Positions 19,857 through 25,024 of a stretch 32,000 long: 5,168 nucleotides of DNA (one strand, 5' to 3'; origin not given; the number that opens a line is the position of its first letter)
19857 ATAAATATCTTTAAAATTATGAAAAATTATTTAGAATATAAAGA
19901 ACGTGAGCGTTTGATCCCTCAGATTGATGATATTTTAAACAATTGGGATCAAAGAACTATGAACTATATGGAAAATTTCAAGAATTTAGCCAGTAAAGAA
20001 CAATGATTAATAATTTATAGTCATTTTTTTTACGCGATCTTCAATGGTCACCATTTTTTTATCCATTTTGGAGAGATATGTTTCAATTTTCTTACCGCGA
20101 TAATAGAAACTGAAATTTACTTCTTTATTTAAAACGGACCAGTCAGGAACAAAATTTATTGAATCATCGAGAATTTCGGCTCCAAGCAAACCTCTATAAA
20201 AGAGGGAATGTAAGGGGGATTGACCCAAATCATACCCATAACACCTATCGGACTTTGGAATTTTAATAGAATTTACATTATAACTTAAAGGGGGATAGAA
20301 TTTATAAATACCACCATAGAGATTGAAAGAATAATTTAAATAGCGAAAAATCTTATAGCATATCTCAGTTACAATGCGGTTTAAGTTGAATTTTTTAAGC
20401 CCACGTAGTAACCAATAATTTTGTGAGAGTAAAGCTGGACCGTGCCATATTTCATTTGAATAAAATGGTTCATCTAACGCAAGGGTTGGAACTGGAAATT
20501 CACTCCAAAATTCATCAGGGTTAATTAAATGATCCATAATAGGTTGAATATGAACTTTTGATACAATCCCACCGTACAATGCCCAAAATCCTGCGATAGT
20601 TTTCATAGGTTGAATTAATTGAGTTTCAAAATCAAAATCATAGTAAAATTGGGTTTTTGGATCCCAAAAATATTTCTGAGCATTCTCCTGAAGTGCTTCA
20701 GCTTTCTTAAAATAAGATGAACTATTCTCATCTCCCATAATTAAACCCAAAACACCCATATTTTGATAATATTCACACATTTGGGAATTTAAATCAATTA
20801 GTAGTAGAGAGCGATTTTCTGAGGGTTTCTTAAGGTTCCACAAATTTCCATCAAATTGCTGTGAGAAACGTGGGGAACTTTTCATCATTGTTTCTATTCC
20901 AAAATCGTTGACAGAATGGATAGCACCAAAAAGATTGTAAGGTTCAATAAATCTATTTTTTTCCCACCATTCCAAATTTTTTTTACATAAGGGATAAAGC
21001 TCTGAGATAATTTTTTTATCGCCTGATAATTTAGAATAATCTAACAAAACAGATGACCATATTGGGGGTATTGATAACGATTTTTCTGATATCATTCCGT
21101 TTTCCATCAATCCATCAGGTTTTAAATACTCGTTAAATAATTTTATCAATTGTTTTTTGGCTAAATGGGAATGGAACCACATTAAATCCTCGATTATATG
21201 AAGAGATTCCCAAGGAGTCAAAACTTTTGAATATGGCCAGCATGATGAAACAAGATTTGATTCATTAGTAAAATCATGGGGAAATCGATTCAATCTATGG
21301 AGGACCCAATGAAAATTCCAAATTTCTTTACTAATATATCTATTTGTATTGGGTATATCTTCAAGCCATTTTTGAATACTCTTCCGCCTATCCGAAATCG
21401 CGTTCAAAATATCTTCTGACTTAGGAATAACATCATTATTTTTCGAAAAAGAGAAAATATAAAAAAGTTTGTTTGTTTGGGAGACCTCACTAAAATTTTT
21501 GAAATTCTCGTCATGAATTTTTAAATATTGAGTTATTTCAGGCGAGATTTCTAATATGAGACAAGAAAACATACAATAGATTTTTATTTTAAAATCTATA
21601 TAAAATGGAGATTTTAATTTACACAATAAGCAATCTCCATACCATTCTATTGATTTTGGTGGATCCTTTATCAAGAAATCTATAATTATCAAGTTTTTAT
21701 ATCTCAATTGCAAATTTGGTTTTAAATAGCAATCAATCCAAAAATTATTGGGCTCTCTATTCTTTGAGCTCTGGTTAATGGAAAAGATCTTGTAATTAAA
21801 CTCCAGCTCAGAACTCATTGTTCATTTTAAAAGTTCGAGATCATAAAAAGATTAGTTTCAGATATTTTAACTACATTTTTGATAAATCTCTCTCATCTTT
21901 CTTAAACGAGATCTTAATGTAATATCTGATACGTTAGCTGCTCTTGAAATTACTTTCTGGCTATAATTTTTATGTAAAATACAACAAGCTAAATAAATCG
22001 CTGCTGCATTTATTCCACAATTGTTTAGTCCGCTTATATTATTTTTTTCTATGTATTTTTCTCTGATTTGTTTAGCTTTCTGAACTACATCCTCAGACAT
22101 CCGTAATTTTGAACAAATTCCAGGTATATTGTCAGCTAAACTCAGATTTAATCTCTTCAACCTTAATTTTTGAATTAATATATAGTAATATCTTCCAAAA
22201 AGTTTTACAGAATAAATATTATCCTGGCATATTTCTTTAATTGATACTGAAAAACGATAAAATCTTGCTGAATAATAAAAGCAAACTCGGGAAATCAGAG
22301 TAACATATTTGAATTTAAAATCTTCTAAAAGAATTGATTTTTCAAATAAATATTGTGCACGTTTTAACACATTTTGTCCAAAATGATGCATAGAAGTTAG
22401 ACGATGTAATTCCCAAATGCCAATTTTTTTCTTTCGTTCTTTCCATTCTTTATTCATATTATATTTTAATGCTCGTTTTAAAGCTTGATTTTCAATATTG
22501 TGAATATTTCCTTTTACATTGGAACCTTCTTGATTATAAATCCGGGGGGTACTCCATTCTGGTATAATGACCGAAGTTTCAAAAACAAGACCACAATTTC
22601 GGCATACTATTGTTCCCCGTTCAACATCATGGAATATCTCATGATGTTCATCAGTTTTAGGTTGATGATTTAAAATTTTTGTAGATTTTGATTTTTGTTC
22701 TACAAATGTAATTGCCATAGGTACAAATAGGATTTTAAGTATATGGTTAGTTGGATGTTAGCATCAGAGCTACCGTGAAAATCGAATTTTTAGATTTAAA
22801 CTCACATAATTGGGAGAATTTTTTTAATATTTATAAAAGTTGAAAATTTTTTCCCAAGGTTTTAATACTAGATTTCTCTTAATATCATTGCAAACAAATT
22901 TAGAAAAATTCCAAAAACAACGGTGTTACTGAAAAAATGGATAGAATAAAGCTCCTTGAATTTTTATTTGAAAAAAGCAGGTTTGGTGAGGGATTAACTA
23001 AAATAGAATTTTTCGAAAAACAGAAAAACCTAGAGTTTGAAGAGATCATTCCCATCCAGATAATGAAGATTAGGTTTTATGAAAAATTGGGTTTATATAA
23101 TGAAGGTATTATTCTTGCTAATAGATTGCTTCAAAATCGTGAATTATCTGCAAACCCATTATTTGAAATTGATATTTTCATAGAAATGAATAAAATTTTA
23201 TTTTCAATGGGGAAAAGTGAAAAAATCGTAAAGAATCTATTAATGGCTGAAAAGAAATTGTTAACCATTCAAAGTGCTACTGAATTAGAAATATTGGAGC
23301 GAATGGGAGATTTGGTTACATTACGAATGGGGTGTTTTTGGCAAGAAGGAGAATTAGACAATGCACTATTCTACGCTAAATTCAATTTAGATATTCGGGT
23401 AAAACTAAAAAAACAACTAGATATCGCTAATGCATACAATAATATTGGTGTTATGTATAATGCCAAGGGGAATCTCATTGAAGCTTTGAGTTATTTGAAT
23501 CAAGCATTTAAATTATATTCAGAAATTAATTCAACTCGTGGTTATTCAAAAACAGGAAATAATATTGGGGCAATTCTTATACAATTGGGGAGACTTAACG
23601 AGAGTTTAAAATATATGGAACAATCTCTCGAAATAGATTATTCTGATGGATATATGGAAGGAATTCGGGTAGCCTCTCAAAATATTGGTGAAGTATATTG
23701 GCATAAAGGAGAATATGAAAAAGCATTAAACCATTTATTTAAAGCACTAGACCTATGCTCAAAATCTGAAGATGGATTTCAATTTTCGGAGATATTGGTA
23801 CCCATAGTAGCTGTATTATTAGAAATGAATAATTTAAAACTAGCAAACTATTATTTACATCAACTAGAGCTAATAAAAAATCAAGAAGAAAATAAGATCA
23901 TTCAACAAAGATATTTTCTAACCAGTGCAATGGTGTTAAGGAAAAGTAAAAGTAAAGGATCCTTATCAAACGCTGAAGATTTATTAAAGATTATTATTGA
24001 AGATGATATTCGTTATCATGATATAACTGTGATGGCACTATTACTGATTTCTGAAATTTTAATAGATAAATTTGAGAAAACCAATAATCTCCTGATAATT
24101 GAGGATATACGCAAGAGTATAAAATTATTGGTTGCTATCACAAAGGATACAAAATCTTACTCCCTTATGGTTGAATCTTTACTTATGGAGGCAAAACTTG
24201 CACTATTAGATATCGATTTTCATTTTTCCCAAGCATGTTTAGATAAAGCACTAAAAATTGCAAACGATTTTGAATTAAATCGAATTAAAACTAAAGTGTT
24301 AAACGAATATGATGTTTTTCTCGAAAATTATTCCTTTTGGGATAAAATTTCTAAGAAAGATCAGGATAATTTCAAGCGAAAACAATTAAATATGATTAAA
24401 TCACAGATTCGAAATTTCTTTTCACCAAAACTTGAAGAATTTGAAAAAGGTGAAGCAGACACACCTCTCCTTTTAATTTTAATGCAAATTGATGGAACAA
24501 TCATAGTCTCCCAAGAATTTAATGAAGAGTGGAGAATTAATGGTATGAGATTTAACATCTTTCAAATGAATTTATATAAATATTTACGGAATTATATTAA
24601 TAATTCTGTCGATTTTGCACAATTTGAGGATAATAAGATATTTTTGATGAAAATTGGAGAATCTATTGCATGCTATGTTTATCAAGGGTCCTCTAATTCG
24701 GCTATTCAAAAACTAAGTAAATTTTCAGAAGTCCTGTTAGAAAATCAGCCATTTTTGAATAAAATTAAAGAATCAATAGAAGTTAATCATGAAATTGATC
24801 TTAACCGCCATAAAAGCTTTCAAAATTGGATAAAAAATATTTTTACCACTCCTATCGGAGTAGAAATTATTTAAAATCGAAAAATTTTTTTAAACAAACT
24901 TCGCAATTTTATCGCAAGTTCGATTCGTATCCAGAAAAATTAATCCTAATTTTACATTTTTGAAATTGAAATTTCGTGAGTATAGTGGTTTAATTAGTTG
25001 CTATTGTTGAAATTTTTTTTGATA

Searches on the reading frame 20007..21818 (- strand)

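Call 56: search_protein_families(library=pfam, proteins=[window:20007-21818:-], max_evalue=0.0001)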
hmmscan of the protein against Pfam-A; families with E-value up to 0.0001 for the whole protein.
window:20007-21818:- (603 aa): 2 families
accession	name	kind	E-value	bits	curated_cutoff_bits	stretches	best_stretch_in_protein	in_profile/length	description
PF22422.2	MGH1-like_GH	-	6.1e-26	92.3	27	1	201-477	5-311/356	Mannosylglycerate hydrolase MGH1-like glycoside hydrolase domain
PF01204.24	Trehalase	-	1.9e-14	53.9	21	1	337-505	303-473/512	Trehalase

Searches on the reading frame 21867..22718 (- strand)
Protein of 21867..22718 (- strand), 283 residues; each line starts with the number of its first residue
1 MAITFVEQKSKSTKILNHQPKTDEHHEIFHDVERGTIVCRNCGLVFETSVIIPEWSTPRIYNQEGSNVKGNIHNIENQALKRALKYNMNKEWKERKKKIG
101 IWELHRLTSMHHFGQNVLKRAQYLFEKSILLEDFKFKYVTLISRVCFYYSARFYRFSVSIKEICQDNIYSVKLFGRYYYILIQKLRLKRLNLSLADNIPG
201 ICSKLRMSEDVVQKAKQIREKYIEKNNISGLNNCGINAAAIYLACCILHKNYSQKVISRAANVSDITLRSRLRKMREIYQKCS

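Call 5: search_protein_families(library=pfam, proteins=[window:21867-22718:-], max_evalue=0.01)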
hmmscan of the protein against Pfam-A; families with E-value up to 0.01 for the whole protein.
window:21867-22718:- (283 aa): 2 families
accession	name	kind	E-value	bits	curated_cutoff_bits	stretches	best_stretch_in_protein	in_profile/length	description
PF00382.24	TFIIB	-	2.6e-15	56.6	23.6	1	196-277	10-91/92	Transcription factor TFIIB repeat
PF08271.17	Zn_Ribbon_TF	-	4.6e-05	23.3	29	1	27-54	10-37/43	TFIIB zinc-binding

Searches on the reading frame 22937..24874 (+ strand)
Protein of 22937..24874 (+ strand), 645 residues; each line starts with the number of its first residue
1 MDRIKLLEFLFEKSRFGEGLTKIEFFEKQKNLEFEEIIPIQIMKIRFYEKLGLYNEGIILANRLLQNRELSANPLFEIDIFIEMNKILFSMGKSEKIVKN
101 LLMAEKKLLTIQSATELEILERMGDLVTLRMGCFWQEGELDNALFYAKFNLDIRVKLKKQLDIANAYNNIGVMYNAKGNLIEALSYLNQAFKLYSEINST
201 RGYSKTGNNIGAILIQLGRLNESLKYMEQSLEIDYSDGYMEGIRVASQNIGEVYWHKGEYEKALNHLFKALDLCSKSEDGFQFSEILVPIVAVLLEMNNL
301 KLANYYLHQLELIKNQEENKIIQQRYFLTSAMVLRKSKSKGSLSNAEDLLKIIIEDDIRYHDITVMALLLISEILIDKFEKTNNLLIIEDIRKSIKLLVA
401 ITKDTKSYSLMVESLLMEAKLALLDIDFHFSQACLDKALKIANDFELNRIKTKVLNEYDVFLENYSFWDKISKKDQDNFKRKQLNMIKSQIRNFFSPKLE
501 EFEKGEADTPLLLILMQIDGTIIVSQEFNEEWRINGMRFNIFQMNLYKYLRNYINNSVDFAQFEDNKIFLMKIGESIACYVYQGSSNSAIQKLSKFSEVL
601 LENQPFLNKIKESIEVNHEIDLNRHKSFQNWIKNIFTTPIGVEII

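Call 5: search_protein_families(library=pfam, proteins=[window:22937-24874:+], max_evalue=0.01)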
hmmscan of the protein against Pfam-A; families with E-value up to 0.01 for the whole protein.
window:22937-24874:+ (645 aa): 11 families
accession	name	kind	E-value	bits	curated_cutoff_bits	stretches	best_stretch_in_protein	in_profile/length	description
PF13424.12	TPR_12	-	2.3e-26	92.2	30.1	3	162-234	1-75/77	Tetratricopeptide repeat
PF13374.12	TPR_10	-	1.3e-13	50.9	27.5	2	164-196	2-34/42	Tetratricopeptide repeat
PF00515.34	TPR_1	-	2.7e-12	46.4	27.8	2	249-275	6-32/34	Tetratricopeptide repeat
PF13181.12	TPR_8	-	1e-11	44.4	25.7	2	208-235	5-32/34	Tetratricopeptide repeat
PF07719.23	TPR_2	-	2.3e-10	40.2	27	1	208-234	5-31/34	Tetratricopeptide repeat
PF17874.7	TPR_MalT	-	4.4e-09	36.5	45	1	166-362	42-237/336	MalT-like TPR region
PF13176.12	TPR_7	-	2.1e-07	30.9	27.9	1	248-278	3-33/36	Tetratricopeptide repeat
PF13428.12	TPR_14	-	3.7e-05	24.4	23.5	0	250-278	7-35/44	Tetratricopeptide repeat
PF10602.15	RPN7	-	0.00015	21.9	29.6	1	222-331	14-120/174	26S proteasome subunit RPN7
PF17140.10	DUF5113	-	0.00068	20.1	27.1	0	159-192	3-36/161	Domain of unknown function (DUF5113)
PF13414.12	TPR_11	-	0.0011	19.1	26.8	0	251-279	1-29/42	TPR repeat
